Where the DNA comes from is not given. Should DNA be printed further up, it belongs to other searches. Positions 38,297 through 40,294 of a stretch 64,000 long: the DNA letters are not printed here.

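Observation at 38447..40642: Papain-like C1 protease carrying a T9SS/FlgD-Ig-type C-terminal sorting domain, co-transcribed with an upstream small secreted protein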

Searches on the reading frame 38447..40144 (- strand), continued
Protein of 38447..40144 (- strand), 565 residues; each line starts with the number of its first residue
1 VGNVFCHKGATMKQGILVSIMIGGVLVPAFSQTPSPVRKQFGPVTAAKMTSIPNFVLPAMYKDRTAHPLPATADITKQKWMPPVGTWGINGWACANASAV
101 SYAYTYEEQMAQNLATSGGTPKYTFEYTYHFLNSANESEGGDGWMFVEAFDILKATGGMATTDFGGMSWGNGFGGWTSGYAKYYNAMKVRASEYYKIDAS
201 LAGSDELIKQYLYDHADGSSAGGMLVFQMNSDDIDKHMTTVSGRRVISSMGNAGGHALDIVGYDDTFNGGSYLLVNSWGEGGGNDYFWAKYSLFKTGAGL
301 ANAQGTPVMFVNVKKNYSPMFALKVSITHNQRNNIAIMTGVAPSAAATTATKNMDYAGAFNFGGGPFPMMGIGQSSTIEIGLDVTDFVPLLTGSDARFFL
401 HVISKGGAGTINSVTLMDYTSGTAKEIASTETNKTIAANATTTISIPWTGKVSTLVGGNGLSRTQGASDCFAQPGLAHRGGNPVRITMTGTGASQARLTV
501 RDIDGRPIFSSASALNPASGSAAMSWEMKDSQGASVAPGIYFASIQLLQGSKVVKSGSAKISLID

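Call 26: fold_search(model_id=the predicted structure, library=pdb)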
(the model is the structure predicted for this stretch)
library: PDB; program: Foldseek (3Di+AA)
matches with E <= 10: 1673; with E <= 0.001: 216
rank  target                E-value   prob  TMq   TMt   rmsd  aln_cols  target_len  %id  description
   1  3qj3_A                2.0e-08  1.00  0.28  0.45   9.7       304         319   19  Structure of digestive procathepsin L2 proteinase from Tenebrio molitor larval midgut (released 2012-02-01)
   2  6yyp_BBB              4.3e-08  1.00  0.30  0.67   4.8       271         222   15  Structure of Cathepsin S in complex with Compound 2 (released 2021-05-12)
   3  3qj3_B                5.5e-08  1.00  0.27  0.44  19.5       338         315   17  Structure of digestive procathepsin L2 proteinase from Tenebrio molitor larval midgut (released 2012-02-01)
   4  3iej_B                7.1e-08  1.00  0.28  0.64   5.7       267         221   13  Pyrazole-based Cathepsin S Inhibitors with Arylalkynes as P1 Binding Elements (released 2009-10-06)
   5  8jcs_A                8.5e-08  1.00  0.29  0.69   5.4       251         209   18  Crystal structure of Procerain-B from Calotropis gigantea (released 2024-05-22)
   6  4p6e_A                9.1e-08  1.00  0.29  0.66   5.3       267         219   15  Crystal Structure of Human Cathepsin S Bound to a Non-covalent Inhibitor (released 2014-10-29)
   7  8jcq                  9.1e-08  1.00  0.28  0.64   5.8       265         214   16  Crystal structure of calotropain FI from Calotropis gigantea (released 2024-05-22)
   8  8pi3_A                1.0e-07  1.00  0.29  0.66   4.6       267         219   15  Cathepsin S Y132D mutant in complex with NNPI-C10 inhibitor (released 2024-06-05)
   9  4mzs_A                1.0e-07  1.00  0.28  0.64   5.7       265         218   15  Mouse cathepsin s with covalent ligand (3S,4S)-1-[(2-CHLOROPHENYL)SULFONYL]-N-[(2E)-2-IMINOETHYL]-4-(MORPHOLIN-4-YLCAR (released 2014-08-20)
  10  2c0y                  1.0e-07  1.00  0.28  0.48  18.4       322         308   14  THE CRYSTAL STRUCTURE OF A CYS25ALA MUTANT OF HUMAN PROCATHEPSIN S (released 2006-11-08)
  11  7pk4_A                1.1e-07  1.00  0.29  0.66   5.3       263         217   14  Tick salivary cystatin Ricistatin in complex with cathepsin V (released 2022-12-14)
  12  5qbu_A                1.2e-07  1.00  0.29  0.66   5.3       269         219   12  Crystal structure of human Cathepsin-S with bound ligand (released 2017-12-20)
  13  4bs5                  1.2e-07  1.00  0.29  0.65   5.1       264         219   17  MOUSE CATHEPSIN S WITH COVALENT LIGAND (released 2013-11-27)
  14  3qt4                  1.2e-07  1.00  0.29  0.50   5.3       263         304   17  Structure of digestive procathepsin L 3 of Tenebrio molitor larval midgut (released 2012-02-22)
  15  6yyr_AAA              1.3e-07  1.00  0.28  0.63   5.7       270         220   12  Structure of Cathepsin S in complex with Compound 20b (released 2021-05-12)
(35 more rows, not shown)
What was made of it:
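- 39212..39901 (-): Papain-fold catalytic domain, residues 71-300. Foldseek: cathepsin S/L and rhodesain, E about 1e-8, TM 0.65-0.73 (call 26).
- On Papain family C1 (Pfam PF00112 Peptidase_C1): On the predicted model: Foldseek TM 0.65-0.73 to cathepsins (call 26).
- Foldseek to cathepsins E about 1e-8, TM 0.65-0.73 (call 26).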

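Call 35: find_encoding_contigs(protein=P0015, flank=8000, max_places=1)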
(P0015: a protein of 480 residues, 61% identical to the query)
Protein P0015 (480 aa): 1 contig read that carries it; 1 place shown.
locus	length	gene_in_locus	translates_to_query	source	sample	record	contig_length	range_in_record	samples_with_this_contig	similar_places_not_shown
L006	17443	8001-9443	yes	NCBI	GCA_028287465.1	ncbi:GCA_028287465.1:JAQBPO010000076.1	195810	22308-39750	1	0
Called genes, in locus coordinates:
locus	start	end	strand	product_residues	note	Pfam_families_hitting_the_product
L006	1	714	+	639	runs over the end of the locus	PF12228:DUF3604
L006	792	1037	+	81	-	-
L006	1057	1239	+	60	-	PF10055:DUF2292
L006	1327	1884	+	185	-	PF01965:DJ-1_PfpI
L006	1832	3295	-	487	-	-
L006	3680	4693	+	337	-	PF00756:Esterase (weak), PF02230:Abhydrolase_2 (faint), PF00326:Peptidase_S9 (weak)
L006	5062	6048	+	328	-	PF00248:Aldo_ket_red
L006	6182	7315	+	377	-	PF00704:Glyco_hydro_18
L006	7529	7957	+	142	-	-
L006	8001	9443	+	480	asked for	-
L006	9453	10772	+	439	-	-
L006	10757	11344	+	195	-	-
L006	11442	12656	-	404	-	-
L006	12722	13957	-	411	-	-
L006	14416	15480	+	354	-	PF03629:SASA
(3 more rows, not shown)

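Call 36: find_encoding_contigs(protein=P0037, flank=8000, max_places=1)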
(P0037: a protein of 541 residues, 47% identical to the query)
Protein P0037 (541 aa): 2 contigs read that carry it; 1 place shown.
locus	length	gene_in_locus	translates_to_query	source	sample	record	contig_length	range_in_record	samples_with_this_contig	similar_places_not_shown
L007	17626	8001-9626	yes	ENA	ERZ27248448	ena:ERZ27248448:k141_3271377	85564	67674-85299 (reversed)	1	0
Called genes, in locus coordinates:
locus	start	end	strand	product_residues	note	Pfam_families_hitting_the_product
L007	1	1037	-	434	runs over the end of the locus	?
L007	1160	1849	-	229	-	PF02224:Cytidylate_kin, PF13189:Cytidylate_kin2 (weak)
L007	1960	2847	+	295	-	PF00892:EamA (weak)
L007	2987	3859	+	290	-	PF14394:DUF4423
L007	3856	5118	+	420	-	-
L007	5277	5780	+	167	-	-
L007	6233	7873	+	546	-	PF13860:FlgD_ig (faint)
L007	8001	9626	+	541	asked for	-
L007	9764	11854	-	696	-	-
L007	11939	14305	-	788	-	PF22842:Pel9A-like_beta_helix, PF13229:Beta_helix (faint)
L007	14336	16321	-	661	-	PF06283:ThuA, PF04909:Amidohydro_2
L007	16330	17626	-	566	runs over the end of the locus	PF04015:DUF362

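Call 37: find_encoding_contigs(protein=P0029, flank=8000, max_places=1)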
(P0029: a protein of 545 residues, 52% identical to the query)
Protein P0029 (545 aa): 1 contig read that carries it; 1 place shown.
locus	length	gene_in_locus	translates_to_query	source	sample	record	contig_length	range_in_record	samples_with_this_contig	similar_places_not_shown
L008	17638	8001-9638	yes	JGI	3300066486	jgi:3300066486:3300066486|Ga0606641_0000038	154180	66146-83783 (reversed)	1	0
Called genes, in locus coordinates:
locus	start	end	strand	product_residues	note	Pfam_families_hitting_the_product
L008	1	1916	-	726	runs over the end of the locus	PF00933:Glyco_hydro_3, PF01915:Glyco_hydro_3_C, PF14310:Fn3-like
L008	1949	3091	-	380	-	PF02156:Glyco_hydro_26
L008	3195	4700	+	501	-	PF00392:GntR (weak), PF13730:HTH_36 (faint), PF14502:HTH_41 (faint), PF00392:GntR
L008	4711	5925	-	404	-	PF00331:Glyco_hydro_10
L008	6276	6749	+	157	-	-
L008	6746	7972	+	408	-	-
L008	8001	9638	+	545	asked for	-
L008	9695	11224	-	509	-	PF15892:BNR_4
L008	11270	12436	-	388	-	PF06283:ThuA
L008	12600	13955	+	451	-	PF07995:GSDH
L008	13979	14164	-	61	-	-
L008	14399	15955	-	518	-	PF01839:FG-GAP (faint), PF13517:FG-GAP_3, PF13860:FlgD_ig (weak)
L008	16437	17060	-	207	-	-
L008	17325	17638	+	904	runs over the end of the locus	PF13205:Big_5 (weak), PF07995:GSDH (faint)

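Call 65: find_related_loci(query=A1, collection=genome_contigs, flank=4000)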
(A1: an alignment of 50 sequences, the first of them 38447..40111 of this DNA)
Query A1 (554 aa) in genome_contigs; peptide patterns used: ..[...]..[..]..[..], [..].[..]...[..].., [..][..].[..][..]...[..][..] (x = any residue, [..] = any of these).
316 stretches matched a pattern; 229 encode a relative of the query (tblastn E <= 1e-3); the best 80 are kept; 80 distinct loci.
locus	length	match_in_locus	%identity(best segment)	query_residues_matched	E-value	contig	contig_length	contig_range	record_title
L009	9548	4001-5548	55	1-528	0e+0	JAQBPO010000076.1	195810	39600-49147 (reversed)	MAG: Fibrobacteres bacterium isolate RYN_349 scaffold_1411566, whole genome shotgun sequence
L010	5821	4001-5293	62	13-444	2e-178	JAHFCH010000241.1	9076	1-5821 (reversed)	MAG: Fibrobacteres bacterium isolate nzgw217 NODE_5934_length_9077_cov_3.985596, whole genome shotgun sequence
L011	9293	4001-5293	61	6-444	4e-177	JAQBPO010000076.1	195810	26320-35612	MAG: Fibrobacteres bacterium isolate RYN_349 scaffold_1411566, whole genome shotgun sequence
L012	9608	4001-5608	51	1-548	1e-168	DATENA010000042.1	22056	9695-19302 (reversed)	MAG TPA_asm: Fibrobacteria bacterium isolate SMAG_U8957 k141_2060154, whole genome shotgun sequence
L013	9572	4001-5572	49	1-537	1e-152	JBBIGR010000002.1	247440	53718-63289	MAG: Fibrobacteria bacterium isolate ETS170220_bin_96 NODE_13_length_247440_cov_8.464947, whole genome shotgun sequence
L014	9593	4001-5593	48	21-550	3e-158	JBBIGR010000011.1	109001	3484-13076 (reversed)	MAG: Fibrobacteria bacterium isolate ETS170220_bin_96 NODE_96_length_109001_cov_7.398326, whole genome shotgun sequence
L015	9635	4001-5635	46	1-550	2e-145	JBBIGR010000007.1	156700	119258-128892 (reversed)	MAG: Fibrobacteria bacterium isolate ETS170220_bin_96 NODE_39_length_156700_cov_7.854601, whole genome shotgun sequence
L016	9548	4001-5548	45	7-535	4e-133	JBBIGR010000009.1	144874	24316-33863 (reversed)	MAG: Fibrobacteria bacterium isolate ETS170220_bin_96 NODE_47_length_144874_cov_7.754093, whole genome shotgun sequence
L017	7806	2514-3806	56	26-460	1e-147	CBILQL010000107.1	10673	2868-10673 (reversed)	MAG TPA_asm: uncultured bacterium isolate SRR16817059_concoct_26 genome assembly, contig: ERZ27394141.1079, whole genome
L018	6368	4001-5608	30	30-553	5e-58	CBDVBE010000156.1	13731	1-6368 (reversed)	MAG TPA_asm: uncultured bacterium isolate SRR22302353_binner13_Refined_44 genome assembly, contig: ERZ25073599.2034, who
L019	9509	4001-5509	30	58-552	7e-58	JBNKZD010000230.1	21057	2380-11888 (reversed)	MAG: Chitinispirillaceae bacterium isolate D1.bin.5.orig k141_20465, whole genome shotgun sequence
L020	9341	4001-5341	33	58-450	2e-57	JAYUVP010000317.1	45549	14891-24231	MAG: Fibrobacterota bacterium isolate GL124_DN_metabinner_3 GL124_DN_metabinner_3_316, whole genome shotgun sequence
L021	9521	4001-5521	29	43-543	3e-57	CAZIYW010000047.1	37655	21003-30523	MAG TPA_asm: uncultured Fibrobacterota bacterium isolate binchicken_co256_1030 genome assembly, contig: NODE_1537_length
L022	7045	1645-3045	33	58-495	5e-55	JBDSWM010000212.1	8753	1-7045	MAG: Fibrobacteria bacterium isolate cluster1_bin.628 k127_10465612, whole genome shotgun sequence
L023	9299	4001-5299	33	38-441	3e-53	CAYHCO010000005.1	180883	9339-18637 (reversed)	MAG TPA_asm: uncultured Porphyromonadaceae bacterium isolate ERP119702_co1_162 genome assembly, contig: NODE_28_length_1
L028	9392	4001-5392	33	1-435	1e-50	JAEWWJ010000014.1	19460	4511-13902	MAG: Bacteroidetes bacterium isolate OH_SDB_95 k127_320780, whole genome shotgun sequence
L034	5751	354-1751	30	6-434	1e-48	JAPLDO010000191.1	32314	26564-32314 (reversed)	MAG: Bacteroidetes bacterium isolate LacPavin_0920_WC90_MAG_43_10 LacPavin_0920_WC90_scaffold_615603, whole genome shotg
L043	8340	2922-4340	30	1-435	3e-47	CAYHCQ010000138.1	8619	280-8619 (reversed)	MAG TPA_asm: uncultured Prolixibacteraceae bacterium isolate ERP119702_co1_129 genome assembly, contig: NODE_11352_lengt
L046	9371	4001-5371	27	1-435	2e-46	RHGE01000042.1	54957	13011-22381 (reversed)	Marinilabiliaceae bacterium JC017 scaffold_41, whole genome shotgun sequence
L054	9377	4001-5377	30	32-444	6e-45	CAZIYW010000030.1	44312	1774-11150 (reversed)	MAG TPA_asm: uncultured Fibrobacterota bacterium isolate binchicken_co256_1030 genome assembly, contig: NODE_1068_length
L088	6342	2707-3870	29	58-425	2e-41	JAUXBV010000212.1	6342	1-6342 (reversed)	MAG: Fibrobacterota bacterium isolate CSMAG_2808 CSMAG_2808_k117_920244_length_6342_cov_5.9920, whole genome shotgun seq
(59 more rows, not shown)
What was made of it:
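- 38786..39211 (-): Middle all-beta domain, residues 301-442, with no Pfam match. Conserved together with the catalytic domain in Bacteroidota relatives (call 65).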

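Call 78: search_protein_families(library=pfam, proteins=[L018:3944-5611:+, L019:3869-5509:+, L023:3893-6376:+, L028:4001-7603:+, L034:330-4394:+, L043:2922-7334:+, L046:4001-5680:+, L054:3812-6466:+, L088:2506-5007:+], max_evalue=0.01)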
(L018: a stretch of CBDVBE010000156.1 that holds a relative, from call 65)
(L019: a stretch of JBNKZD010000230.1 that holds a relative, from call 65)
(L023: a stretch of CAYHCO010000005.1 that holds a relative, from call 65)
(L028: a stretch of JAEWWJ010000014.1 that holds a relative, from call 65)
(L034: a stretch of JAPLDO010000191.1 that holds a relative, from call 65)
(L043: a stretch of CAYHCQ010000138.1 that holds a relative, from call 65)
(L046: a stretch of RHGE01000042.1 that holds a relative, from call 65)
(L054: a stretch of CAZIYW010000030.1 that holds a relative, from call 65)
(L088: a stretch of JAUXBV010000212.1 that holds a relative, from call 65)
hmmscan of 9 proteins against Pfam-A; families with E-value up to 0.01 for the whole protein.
L018:3944-5611:+ (556 aa): 2 families
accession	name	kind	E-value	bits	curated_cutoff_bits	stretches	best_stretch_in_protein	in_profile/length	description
PF18962.6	Por_Secre_tail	-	4.9e-09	36.8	27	1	474-546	3-72/75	Secretion system C-terminal sorting domain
PF11589.14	DUF3244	-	0.007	16.8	25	0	488-540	35-87/96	Domain of unknown function (DUF3244)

L019:3869-5509:+ (547 aa): 2 families
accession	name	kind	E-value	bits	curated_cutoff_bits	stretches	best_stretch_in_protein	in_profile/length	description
PF18962.6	Por_Secre_tail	-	0.00013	22.7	27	1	490-539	21-72/75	Secretion system C-terminal sorting domain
PF19910.5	DUF6383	-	0.0002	21.9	23.7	1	492-531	30-66/74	Domain of unknown function (DUF6383)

L023:3893-6376:+ (828 aa): 2 families
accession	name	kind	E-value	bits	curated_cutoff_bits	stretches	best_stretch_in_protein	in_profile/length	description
PF18962.6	Por_Secre_tail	-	3.2e-07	31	27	1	751-826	1-74/75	Secretion system C-terminal sorting domain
PF05345.18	He_PIG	-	4.6e-05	24.2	24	1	668-735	21-96/96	Putative Ig domain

L028:4001-7603:+ (1201 aa): 0 families

L034:330-4394:+ (1355 aa): 4 families
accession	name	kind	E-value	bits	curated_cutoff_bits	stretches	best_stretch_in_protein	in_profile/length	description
PF18962.6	Por_Secre_tail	-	1.1e-10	42.1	27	1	1278-1354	1-75/75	Secretion system C-terminal sorting domain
PF00801.26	PKD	-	3.7e-08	33.7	23.5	1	1186-1248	5-69/80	PKD domain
PF18911.6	PKD_4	-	3.1e-06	27.6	27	1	1197-1252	23-76/85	PKD domain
PF23619.1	Ig_VWA7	-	0.0034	18.1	27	0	765-851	10-90/104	VWA7 Ig-like domain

L043:2922-7334:+ (1471 aa): 2 families
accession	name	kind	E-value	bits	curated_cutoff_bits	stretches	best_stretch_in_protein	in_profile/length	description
PF13860.13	FlgD_ig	-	2.9e-11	43.6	27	1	1404-1458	21-75/79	FlgD Ig-like domain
PF09354.15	HNF_C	-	0.0089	17.2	25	0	834-867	1-33/65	HNF3 C-terminal domain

L046:4001-5680:+ (560 aa): 1 family
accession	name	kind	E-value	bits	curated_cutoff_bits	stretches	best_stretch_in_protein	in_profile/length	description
PF18962.6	Por_Secre_tail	-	0.00054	20.6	27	1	480-557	2-74/75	Secretion system C-terminal sorting domain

L054:3812-6466:+ (885 aa): 3 families
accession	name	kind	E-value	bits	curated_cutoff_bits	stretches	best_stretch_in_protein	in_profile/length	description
PF13860.13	FlgD_ig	-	0.0011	19.3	27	1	817-871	19-74/79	FlgD Ig-like domain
PF18962.6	Por_Secre_tail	-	0.0034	18.1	27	1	814-883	13-75/75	Secretion system C-terminal sorting domain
PF05345.18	He_PIG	-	0.009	16.9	24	0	741-783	50-94/96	Putative Ig domain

L088:2506-5007:+ (834 aa): 2 families
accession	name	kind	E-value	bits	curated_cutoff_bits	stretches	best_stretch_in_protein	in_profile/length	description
PF05345.18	He_PIG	-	6.8e-06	26.9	24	1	670-729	23-90/96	Putative Ig domain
PF18962.6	Por_Secre_tail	-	0.00015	22.4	27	0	756-828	5-71/75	Secretion system C-terminal sorting domain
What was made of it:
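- On Papain family C1 (Pfam PF00112 Peptidase_C1): None of nine diverse relatives reaches E <= 0.01 (call 78).
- On T9SS type-A C-terminal sorting domain (TIGR04183 / PF18962): The cut-off is met at the same position in relatives (L018 36.8, L023 31.0, L034 42.1 bits against 27; call 78).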

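Call 84: search_solved_structures(query=A5, max_evalue=1)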
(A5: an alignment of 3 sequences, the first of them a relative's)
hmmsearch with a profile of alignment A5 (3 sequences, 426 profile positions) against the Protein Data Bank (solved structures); distinct sequences matched with E-value up to 1: 0.

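Call 85: search_protein_families(library=pfam, proteins=[L005:7681-8964:+, L008:6746-7972:+, L018:2189-3490:+], max_evalue=1)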
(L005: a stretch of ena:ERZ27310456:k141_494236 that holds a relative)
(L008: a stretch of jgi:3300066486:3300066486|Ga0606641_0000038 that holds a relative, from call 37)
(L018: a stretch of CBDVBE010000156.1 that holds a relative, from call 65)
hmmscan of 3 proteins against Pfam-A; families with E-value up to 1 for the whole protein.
L005:7681-8964:+ (427 aa): 1 family
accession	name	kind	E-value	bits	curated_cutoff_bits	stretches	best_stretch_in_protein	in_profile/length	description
PF07676.18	PD40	-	0.076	13.4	20.9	1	116-130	14-28/38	WD40-like Beta Propeller Repeat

L008:6746-7972:+ (408 aa): 1 family
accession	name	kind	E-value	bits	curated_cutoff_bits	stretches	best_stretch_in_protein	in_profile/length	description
PF07676.18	PD40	-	0.0036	17.7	20.9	1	95-116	14-33/38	WD40-like Beta Propeller Repeat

L018:2189-3490:+ (434 aa): 1 family
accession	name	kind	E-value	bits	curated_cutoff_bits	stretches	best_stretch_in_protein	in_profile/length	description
PF07676.18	PD40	-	0.13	12.7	20.9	1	128-140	14-26/38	WD40-like Beta Propeller Repeat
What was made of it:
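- Tried and rejected: No PDB hit, and only sub-threshold PD40 (calls 84, 85).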
